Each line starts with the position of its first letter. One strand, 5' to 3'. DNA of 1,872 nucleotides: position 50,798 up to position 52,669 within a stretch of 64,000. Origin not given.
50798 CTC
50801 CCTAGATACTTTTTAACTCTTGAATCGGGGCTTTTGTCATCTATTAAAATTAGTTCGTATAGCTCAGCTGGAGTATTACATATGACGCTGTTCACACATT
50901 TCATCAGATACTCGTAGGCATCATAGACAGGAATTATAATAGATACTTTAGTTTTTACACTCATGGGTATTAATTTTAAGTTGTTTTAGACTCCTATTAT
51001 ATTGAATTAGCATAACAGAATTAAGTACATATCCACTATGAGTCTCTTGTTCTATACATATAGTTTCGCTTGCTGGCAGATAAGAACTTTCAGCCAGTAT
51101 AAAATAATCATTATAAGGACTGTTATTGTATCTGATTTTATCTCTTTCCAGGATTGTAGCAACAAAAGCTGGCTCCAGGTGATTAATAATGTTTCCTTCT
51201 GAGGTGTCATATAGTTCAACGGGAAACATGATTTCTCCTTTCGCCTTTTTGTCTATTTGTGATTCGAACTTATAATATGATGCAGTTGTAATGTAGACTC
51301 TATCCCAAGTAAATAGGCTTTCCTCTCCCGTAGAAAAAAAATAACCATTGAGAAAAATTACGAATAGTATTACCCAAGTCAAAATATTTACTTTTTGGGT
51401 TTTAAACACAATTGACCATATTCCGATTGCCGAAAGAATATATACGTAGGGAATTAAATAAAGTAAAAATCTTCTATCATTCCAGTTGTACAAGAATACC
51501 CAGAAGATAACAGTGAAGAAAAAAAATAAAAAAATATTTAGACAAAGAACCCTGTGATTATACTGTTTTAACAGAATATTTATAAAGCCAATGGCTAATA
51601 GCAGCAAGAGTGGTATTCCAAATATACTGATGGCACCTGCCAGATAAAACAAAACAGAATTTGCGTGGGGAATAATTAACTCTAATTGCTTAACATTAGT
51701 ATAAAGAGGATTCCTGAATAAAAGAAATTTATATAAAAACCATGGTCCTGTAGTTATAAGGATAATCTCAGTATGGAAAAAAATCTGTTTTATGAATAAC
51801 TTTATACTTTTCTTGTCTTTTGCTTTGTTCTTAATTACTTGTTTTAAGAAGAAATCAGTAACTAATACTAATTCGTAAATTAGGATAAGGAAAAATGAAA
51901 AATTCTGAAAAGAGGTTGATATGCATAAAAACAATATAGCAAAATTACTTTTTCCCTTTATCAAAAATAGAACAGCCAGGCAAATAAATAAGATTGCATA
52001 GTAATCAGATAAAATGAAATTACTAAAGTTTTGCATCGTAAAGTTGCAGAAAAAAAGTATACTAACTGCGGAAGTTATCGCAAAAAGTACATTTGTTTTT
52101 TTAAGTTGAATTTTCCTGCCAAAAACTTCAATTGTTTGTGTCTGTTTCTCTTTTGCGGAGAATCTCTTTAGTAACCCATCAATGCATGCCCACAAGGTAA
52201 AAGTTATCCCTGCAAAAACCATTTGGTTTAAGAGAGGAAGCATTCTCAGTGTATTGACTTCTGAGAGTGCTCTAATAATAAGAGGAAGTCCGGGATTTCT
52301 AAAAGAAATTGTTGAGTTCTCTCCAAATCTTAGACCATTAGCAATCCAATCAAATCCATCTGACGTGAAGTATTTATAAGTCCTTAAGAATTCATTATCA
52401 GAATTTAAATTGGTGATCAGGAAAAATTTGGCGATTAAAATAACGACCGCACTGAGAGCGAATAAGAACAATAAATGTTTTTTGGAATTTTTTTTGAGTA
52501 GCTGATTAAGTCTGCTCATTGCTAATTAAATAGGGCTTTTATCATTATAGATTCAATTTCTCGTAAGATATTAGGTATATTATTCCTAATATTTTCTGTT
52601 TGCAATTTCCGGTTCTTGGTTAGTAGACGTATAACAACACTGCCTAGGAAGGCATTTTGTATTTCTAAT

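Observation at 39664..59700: A ~20-kb polyprenyl-phosphate-sugar-dependent envelope glycosylation locus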

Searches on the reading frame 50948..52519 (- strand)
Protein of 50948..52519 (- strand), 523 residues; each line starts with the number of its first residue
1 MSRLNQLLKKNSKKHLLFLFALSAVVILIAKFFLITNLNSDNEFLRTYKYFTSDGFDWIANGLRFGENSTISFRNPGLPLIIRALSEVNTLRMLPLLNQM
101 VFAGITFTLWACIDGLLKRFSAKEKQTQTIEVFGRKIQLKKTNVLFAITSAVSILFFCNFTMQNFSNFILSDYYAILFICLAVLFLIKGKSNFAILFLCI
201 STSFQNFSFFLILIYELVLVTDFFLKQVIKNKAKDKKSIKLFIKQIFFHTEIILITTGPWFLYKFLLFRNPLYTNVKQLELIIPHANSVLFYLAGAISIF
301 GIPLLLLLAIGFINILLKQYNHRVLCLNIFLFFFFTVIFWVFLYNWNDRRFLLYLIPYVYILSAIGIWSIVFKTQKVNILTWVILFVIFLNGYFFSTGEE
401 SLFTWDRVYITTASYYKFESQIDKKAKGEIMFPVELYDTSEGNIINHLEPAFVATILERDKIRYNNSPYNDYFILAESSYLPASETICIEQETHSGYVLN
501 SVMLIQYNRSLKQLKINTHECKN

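Call 4: search_protein_families(library=pfam, proteins=[window:50948-52519:-], max_evalue=0.01)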
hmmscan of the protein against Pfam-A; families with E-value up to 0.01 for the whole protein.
window:50948-52519:- (523 aa): 0 families

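Call 7: search_protein_families(library=ncbifam, proteins=[window:50948-52519:-], max_evalue=0.001)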
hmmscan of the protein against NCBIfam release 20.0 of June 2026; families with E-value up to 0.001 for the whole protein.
window:50948-52519:- (523 aa): 0 families

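Call 8: search_solved_structures(query=window:50948-52519:-, max_evalue=10)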
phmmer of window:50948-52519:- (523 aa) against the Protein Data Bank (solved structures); distinct sequences matched with E-value up to 10: 3.
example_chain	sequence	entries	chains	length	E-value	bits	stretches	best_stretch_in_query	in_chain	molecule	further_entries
3u60_A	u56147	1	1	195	0.64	11.9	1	190-243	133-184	DNA polymerase accessory protein 62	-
3u5z_A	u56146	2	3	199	0.69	11.8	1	190-243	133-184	DNA polymerase accessory protein 62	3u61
8uh7_A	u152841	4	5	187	0.95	11.3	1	190-241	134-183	Sliding-clamp-loader small subunit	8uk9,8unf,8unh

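Call 12: find_encoding_contigs(protein=window:50948-52519:-, flank=10000, max_places=6)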
Protein window:50948-52519:- (523 aa): no gene with exactly this product is on record in the collection.

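Call 13: find_homologous_proteins(query=window:50948-52519:-)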
Query window:50948-52519:- (523 aa): 8 proteins with E <= 0.001 among 8000 candidates.
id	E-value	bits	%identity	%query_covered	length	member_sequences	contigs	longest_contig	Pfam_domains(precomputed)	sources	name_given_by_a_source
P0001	0.0e+0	1143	100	100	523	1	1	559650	-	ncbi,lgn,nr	ncbi:hypothetical protein JW796_02405 [Candidatus Dojkabacteria bacterium]|nr:hypothetical protein [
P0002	2.7e-66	243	34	95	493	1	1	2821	-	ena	-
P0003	8.9e-61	224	34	95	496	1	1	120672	-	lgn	-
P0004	6.9e-48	182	34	96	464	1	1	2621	-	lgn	-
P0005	1.5e-46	177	30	90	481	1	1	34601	-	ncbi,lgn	-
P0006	3.3e-45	173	32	96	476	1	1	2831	-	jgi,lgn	-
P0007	1.5e-23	101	30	73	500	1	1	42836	PF13231.13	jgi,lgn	jgi:4-amino-4-deoxy-L-arabinose transferase-like glycosyltransferase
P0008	1.7e-19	88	28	72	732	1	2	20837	PF13231.13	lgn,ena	-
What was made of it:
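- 50948..52519 (-): GT-C-fold polytopic glycosyltransferase of an unclassified family (523 aa). Its 3' end overlaps the start of the GT2-GT4 gene by 17 nt. Only 8 homologs in the word-indexed search, two of them carrying PF13231 (call 13).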

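Call 16: search_solved_structures(query=A1, max_evalue=10)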
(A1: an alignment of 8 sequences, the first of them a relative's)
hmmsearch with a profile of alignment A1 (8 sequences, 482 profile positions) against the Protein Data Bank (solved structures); distinct sequences matched with E-value up to 10: 0.

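Call 21: predict_structure(alignment_id=A1)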
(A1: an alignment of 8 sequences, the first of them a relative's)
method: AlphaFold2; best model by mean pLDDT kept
length: 523 residues; sequences in the alignment: 8
mean_pLDDT: 71.2   pTM: 0.75
mean pLDDT of the five models: 71.2, 68.7, 67.0, 65.2, 63.7
residues with pLDDT >= 90: 26; 70-90: 286; 50-70: 165; < 50: 46
segments of 3 or more residues with pLDDT < 50: 391-405, 409-412, 421-424, 426-434, 440-442
pLDDT, mean of each block of 10 residues (from residue 1): 51 71 83 74 69 77 75 75 89 86 90 83 59 58 76 77 68 91 86 88 83 78 70 67 82 83 76 60 69 70 72 67 68 80 69 83 81 57 54 42 45 54 45 53 50 58 64 83 82 77 85 76 53
secondary structure, 60 per line:
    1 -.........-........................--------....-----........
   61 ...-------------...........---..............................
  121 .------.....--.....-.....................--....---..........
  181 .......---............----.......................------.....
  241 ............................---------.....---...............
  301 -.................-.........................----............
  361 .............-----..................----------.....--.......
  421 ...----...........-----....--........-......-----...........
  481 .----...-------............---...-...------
elements in order: H2-10 H12-35 H44-47 H53-63 H77-87 H91-121 E128-132 E135-139 H141-161 H164-167 H171-187 H191-202 H207-229 H236-268 H278-281 H286-300 H302-318 H320-343 H349-373 H379-396 E407-411 E414-423 E428-438 H444-447 H450-457 H459-464 H470-479 E486-488 H496-507 E515-517
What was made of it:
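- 50948..52519 (-): AF2 pLDDT 71, pTM 0.75 (call 21).
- The small C-terminal domain is poorly modelled (call 21).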

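Call 25: fold_search(model_id=the predicted structure, library=pdb)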
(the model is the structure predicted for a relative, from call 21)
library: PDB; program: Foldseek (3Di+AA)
matches with E <= 10: 203; with E <= 0.001: 2
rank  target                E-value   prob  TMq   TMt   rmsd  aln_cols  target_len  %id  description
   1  9s6s_A                1.7e-04  1.00  0.39  0.38   8.1       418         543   14  Ternary cryo-EM structure of human ALG9 with Dol25-PP-GlcNAc2Man6, Dol25-P-Man and Fab (released 2026-03-18)
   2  9s6u_A                6.9e-04  1.00  0.41  0.39   7.7       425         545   14  Ternary cryo-EM structure of human ALG9 with Dol25-PP-GlcNAc2Man8, Dol25-P-Man and Fab (released 2026-03-18)
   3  5ogl_A                1.4e-03  1.00  0.40  0.32   8.4       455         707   14  Structure of bacterial oligosaccharyltransferase PglB in complex with an acceptor peptide and an lipid-linked oligosac (released 2017-10-25)
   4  8imx_U                2.9e-03  1.00  0.39  0.47   8.7       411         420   14  Cryo-EM structure of GPI-T with a chimeric GPI-anchored protein (released 2023-08-16)
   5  6ftg_5                3.6e-03  1.00  0.41  0.35  13.6       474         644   14  Subtomogram average of OST-containing ribosome-translocon complexes from canine rough microsomal membranes (released 2018-03-21)
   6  5ezm                  5.3e-03  1.00  0.44  0.43   6.3       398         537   13  Crystal Structure of ArnT from Cupriavidus metallidurans in the apo state (released 2016-02-17)
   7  7wld_U                6.9e-03  1.00  0.38  0.45   8.9       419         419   14  Cryo-EM structure of the human glycosylphosphatidylinositol transamidase complex at 2.53 Angstrom resolution (released 2022-04-27)
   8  5f15                  8.6e-03  1.00  0.41  0.40   6.8       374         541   11  Crystal Structure of ArnT from Cupriavidus metallidurans bound to Undecaprenyl phosphate (released 2016-02-17)
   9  6s7t_A                1.2e-02  0.98  0.34  0.27  14.8       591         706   12  Cryo-EM structure of human oligosaccharyltransferase complex OST-B (released 2019-12-18)
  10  7oci_F                1.4e-02  1.00  0.45  0.38  11.2       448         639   10  Cryo-EM structure of yeast Ost6p containing oligosaccharyltransferase complex (released 2022-02-16)
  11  3wak                  1.9e-02  1.00  0.41  0.26  12.3       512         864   11  Crystal structure of the Archaeoglobus fulgidus oligosaccharyltransferase (O29867_ARCFU) in the apo form (released 2013-10-30)
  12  5gmy_A                3.6e-02  0.93  0.32  0.22  16.5       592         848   11  Crystal structure of the Archaeoglobus fulgidus oligosaccharyltransferase (O29867_ARCFU) tethered with an acceptor pep (released 2017-02-01)
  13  8b6l_I                3.9e-02  0.99  0.38  0.31  10.7       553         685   12  Subtomogram average of the human Sec61-TRAP-OSTA-translocon (released 2022-12-07)
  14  7bvh_A                6.1e-02  1.00  0.41  0.22   6.3       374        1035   12  Crystal structure of arabinosyltransferase EmbC2-AcpM2 complex from Mycobacterium smegmatis complexed with di-arabinos (released 2020-04-29)
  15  9n9j_I                7.2e-02  0.99  0.41  0.32  11.3       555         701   13  Structure of a GRP94 folding intermediate engaged with a CCDC134- and FKBP11-bound secretory translocon (released 2025-11-19)
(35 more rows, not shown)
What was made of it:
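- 50948..52519 (-): The top 21 PDB matches are all GT-C proteins: ALG9, PglB, STT3, ArnT, Emb, Pmt, PIG-U (call 25).
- PglB and STT3 are among the fold matches (ranks 3, 5, 9-13; call 25). TM-scores to all GT-C classes are similar and modest (about 0.4; call 25).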

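Call 27: find_encoding_contigs(protein=P0003, flank=10000, max_places=2)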
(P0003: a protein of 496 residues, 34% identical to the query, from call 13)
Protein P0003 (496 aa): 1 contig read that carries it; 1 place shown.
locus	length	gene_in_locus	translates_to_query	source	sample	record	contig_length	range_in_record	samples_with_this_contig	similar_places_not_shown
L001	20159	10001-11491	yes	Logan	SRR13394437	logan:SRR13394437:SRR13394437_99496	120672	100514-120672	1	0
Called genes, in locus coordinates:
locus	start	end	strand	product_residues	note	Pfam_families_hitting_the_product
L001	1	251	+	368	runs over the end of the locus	PF00483:NTP_transferase, PF12804:NTP_transf_3, PF24894:Hexapep_GlmU (faint), PF25084:LbH_EIF2B, PF25087:GMPPB_C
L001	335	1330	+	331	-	PF01073:3Beta_HSD (weak), PF01370:Epimerase, PF04321:RmlD_sub_bind (weak), PF16363:GDP_Man_Dehyd, PF07993:NAD_binding_4 (weak)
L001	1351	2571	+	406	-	PF02463:SMC_N (faint), PF00005:ABC_tran, PF13304:AAA_21 (faint), PF14524:Wzt_C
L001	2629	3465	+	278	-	PF00534:Glycos_transf_1, PF13692:Glyco_trans_1_4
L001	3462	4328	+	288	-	PF13692:Glyco_trans_1_4, PF00534:Glycos_transf_1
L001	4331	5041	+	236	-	PF04765:TOD1_MUCI70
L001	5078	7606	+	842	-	PF13578:Methyltransf_24, PF00535:Glycos_transf_2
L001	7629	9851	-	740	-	PF00535:Glycos_transf_2, PF13641:Glyco_tranf_2_3, PF13439:Glyco_transf_4, PF00534:Glycos_transf_1, PF13692:Glyco_trans_1_4 (weak)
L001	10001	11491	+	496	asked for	-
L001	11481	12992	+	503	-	-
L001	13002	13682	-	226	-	PF00535:Glycos_transf_2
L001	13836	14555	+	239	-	PF13489:Methyltransf_23, PF08241:Methyltransf_11, PF08242:Methyltransf_12, PF13649:Methyltransf_25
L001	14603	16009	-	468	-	PF19484:DUF6020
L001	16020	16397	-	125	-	PF00892:EamA (faint)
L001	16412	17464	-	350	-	PF01408:GFO_IDH_MocA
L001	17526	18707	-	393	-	PF13439:Glyco_transf_4, PF00534:Glycos_transf_1, PF13692:Glyco_trans_1_4, PF13524:Glyco_trans_1_2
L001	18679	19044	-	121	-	PF10066:DUF2304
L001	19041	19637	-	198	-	PF00535:Glycos_transf_2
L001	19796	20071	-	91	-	-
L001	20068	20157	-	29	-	?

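Call 28: find_encoding_contigs(protein=P0005, flank=10000, max_places=2)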
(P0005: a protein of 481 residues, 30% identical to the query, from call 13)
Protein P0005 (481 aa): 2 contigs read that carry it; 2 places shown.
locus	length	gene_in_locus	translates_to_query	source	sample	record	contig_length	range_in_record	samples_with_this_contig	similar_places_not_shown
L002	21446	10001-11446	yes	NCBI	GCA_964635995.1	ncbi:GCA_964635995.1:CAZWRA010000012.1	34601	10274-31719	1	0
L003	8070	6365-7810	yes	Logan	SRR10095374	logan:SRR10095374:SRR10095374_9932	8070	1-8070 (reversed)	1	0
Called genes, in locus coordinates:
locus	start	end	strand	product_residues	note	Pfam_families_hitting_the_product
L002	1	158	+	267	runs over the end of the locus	PF01061:ABC2_membrane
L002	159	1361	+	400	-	PF00005:ABC_tran, PF13304:AAA_21 (faint), PF14524:Wzt_C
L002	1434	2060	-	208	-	PF04989:RMNT_CmcI, PF13578:Methyltransf_24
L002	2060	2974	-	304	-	PF05711:TylF (weak), PF13578:Methyltransf_24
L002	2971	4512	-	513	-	PF13439:Glyco_transf_4, PF00534:Glycos_transf_1, PF13692:Glyco_trans_1_4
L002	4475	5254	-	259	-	PF18885:DUF5648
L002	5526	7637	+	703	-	PF00535:Glycos_transf_2, PF20706:GT4-conflict (weak), PF00534:Glycos_transf_1, PF13692:Glyco_trans_1_4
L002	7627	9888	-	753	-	PF00535:Glycos_transf_2, PF13439:Glyco_transf_4, PF00534:Glycos_transf_1, PF13692:Glyco_trans_1_4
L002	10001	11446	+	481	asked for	-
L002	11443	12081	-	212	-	PF24392:Parb-CE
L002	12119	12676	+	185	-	PF06941:NT5C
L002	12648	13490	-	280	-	PF00535:Glycos_transf_2, PF13641:Glyco_tranf_2_3, PF13632:Glyco_trans_2_3 (faint)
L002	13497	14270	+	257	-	-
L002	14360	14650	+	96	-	PF01176:eIF-1a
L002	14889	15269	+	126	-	PF00416:Ribosomal_S13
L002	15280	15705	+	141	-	PF00411:Ribosomal_S11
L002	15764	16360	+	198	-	PF00163:Ribosomal_S4, PF01479:S4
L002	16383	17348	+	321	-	PF01193:RNA_pol_L, PF01000:RNA_pol_A_bac, PF03118:RNA_pol_A_CTD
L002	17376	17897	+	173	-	PF01196:Ribosomal_L17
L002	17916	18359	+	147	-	PF00572:Ribosomal_L13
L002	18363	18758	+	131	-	PF00380:Ribosomal_S9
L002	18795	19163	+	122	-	PF08378:NERD (weak), PF02021:UPF0102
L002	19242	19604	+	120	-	-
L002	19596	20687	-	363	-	PF02463:SMC_N, PF13175:AAA_15 (faint)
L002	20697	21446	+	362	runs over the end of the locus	PF00534:Glycos_transf_1, PF13692:Glyco_trans_1_4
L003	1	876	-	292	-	?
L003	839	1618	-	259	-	PF18885:DUF5648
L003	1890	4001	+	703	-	PF00535:Glycos_transf_2, PF20706:GT4-conflict (weak), PF00534:Glycos_transf_1, PF13692:Glyco_trans_1_4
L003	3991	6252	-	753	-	PF00535:Glycos_transf_2, PF13439:Glyco_transf_4, PF00534:Glycos_transf_1, PF13692:Glyco_trans_1_4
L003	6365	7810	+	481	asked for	-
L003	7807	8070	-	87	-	?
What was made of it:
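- It is adjacent to, and overlaps, the polymerase gene, and that adjacency recurs in L001 and L002 (calls 27, 28).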

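Call 29: find_encoding_contigs(protein=P0007, flank=10000, max_places=2)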
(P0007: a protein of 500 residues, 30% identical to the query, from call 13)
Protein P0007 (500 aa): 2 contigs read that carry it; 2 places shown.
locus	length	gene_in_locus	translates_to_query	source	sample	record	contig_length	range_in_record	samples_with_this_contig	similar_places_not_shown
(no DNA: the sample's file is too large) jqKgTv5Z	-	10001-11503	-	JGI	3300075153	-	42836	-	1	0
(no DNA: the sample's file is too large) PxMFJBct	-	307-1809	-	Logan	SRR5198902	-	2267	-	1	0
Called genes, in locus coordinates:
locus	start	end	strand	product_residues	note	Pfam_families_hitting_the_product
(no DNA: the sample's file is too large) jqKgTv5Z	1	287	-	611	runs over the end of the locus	PF13231:PMT_2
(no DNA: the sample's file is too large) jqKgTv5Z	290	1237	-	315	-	PF00535:Glycos_transf_2, PF10111:Glyco_tranf_2_2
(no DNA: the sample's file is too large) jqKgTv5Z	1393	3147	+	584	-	-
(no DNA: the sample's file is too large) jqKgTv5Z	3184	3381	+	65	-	-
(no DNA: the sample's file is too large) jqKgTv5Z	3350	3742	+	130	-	-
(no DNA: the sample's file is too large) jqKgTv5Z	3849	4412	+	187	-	PF01380:SIS (faint), PF13580:SIS_2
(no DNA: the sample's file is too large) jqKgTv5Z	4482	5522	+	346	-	PF00294:PfkB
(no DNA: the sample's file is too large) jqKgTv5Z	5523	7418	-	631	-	PF00535:Glycos_transf_2, PF01075:Glyco_transf_9 (weak)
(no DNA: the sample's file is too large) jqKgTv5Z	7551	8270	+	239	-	PF00535:Glycos_transf_2, PF10111:Glyco_tranf_2_2, PF13641:Glyco_tranf_2_3 (weak)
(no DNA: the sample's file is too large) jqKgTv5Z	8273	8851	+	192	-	PF13489:Methyltransf_23, PF01209:Ubie_methyltran (weak), PF07021:MetW, PF13847:Methyltransf_31, PF13649:Methyltransf_25, PF08241:Methyltransf_11, PF08242:Methyltransf_12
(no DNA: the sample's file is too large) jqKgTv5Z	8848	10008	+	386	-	-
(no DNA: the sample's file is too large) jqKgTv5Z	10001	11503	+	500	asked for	PF13231:PMT_2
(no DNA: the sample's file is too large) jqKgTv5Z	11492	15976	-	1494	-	PF01697:Glyco_transf_92 (weak), PF13578:Methyltransf_24, PF00535:Glycos_transf_2, PF00534:Glycos_transf_1, PF13692:Glyco_trans_1_4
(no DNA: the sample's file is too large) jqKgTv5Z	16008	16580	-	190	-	PF13489:Methyltransf_23, PF08242:Methyltransf_12 (weak), PF08241:Methyltransf_11 (weak)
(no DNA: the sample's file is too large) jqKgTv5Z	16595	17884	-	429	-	PF00005:ABC_tran, PF13304:AAA_21 (weak), PF14524:Wzt_C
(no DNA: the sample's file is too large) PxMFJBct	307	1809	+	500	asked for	PF13231:PMT_2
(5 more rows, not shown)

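Call 60: find_related_loci(query=A1, collection=genome_contigs, flank=10000)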
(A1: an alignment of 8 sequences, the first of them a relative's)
Query A1 (523 aa) in genome_contigs; peptide patterns used: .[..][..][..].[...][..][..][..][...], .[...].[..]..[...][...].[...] (x = any residue, [..] = any of these).
30 stretches matched a pattern; 18 encode a relative of the query (tblastn E <= 1e-3); 18 distinct loci.
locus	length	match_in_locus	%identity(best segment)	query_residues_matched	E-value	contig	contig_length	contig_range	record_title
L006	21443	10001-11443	32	1-517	8e-57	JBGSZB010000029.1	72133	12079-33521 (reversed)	MAG: Candidatus Dojkabacteria bacterium isolate JTS-AC489 k141_4207069, whole genome shotgun sequence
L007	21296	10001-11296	30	40-510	1e-49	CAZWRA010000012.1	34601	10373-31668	MAG TPA_asm: uncultured Candidatus Saccharibacteria bacterium isolate binchicken_co58_69 genome assembly, contig: NODE_9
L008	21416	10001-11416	32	5-522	7e-49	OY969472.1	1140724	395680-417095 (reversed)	MAG: uncultured bacterium isolate MFD02416.bin.c.3 genome assembly, chromosome: 1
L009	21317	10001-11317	30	35-516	3e-46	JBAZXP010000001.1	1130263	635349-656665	MAG: Microgenomates group bacterium isolate SO_2017_GW1_59 NODE_11_length_1130263_cov_5.408407_OW334_2017, whole genome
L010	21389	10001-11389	31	26-521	2e-45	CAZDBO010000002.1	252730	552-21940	MAG TPA_asm: uncultured Candidatus Saccharibacteria bacterium isolate binchicken_co30_8 genome assembly, contig: NODE_44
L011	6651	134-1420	33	40-510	5e-41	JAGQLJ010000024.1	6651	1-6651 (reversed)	MAG: Candidatus Dojkabacteria bacterium isolate HKST-UBA13 2012-05-30_1_(paired)_contig_133489, whole genome shotgun seq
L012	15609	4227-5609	30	26-516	1e-40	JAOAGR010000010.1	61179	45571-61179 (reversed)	MAG: Candidatus Dojkabacteria bacterium isolate SKW36 k141_871268, whole genome shotgun sequence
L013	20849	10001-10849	29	48-367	3e-34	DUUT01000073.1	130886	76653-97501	MAG TPA_asm: Chloroflexota bacterium isolate AS08sgBPME_257 97451_AS08, whole genome shotgun sequence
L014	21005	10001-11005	28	12-389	1e-32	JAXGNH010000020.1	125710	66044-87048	MAG: Anaerolineae bacterium isolate AnMBR.bin251 bin251_20, whole genome shotgun sequence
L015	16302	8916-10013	29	19-424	3e-31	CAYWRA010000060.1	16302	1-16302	MAG TPA_asm: uncultured bacterium isolate binchicken_co261_19 genome assembly, contig: NODE_185_length_16302_cov_6.58952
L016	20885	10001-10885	26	48-376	3e-26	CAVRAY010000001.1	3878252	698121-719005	MAG: Thermoanaerobaculia bacterium isolate MFD04944.bin.2.108 genome assembly, contig: contig_12409, whole genome shotgu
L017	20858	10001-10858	27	48-367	2e-23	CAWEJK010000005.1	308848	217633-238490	MAG: Thermoanaerobaculia bacterium isolate MFD05942.bin.2.207 genome assembly, contig: contig_38801, whole genome shotgu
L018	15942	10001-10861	25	47-367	1e-21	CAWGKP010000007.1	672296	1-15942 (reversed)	MAG: uncultured Acidobacteriota bacterium isolate MFD00822.bin.2.174 genome assembly, contig: contig_38421, whole genome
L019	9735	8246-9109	25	16-344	2e-20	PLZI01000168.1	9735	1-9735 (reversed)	MAG: Acidobacteria bacterium isolate palsa_351 73.20120700_P3D.154_contig_277935, whole genome shotgun sequence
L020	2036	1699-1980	49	4-101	1e-20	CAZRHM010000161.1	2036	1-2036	MAG TPA_asm: uncultured Candidatus Saccharibacteria bacterium isolate SRP268622_co1_210 genome assembly, contig: NODE_14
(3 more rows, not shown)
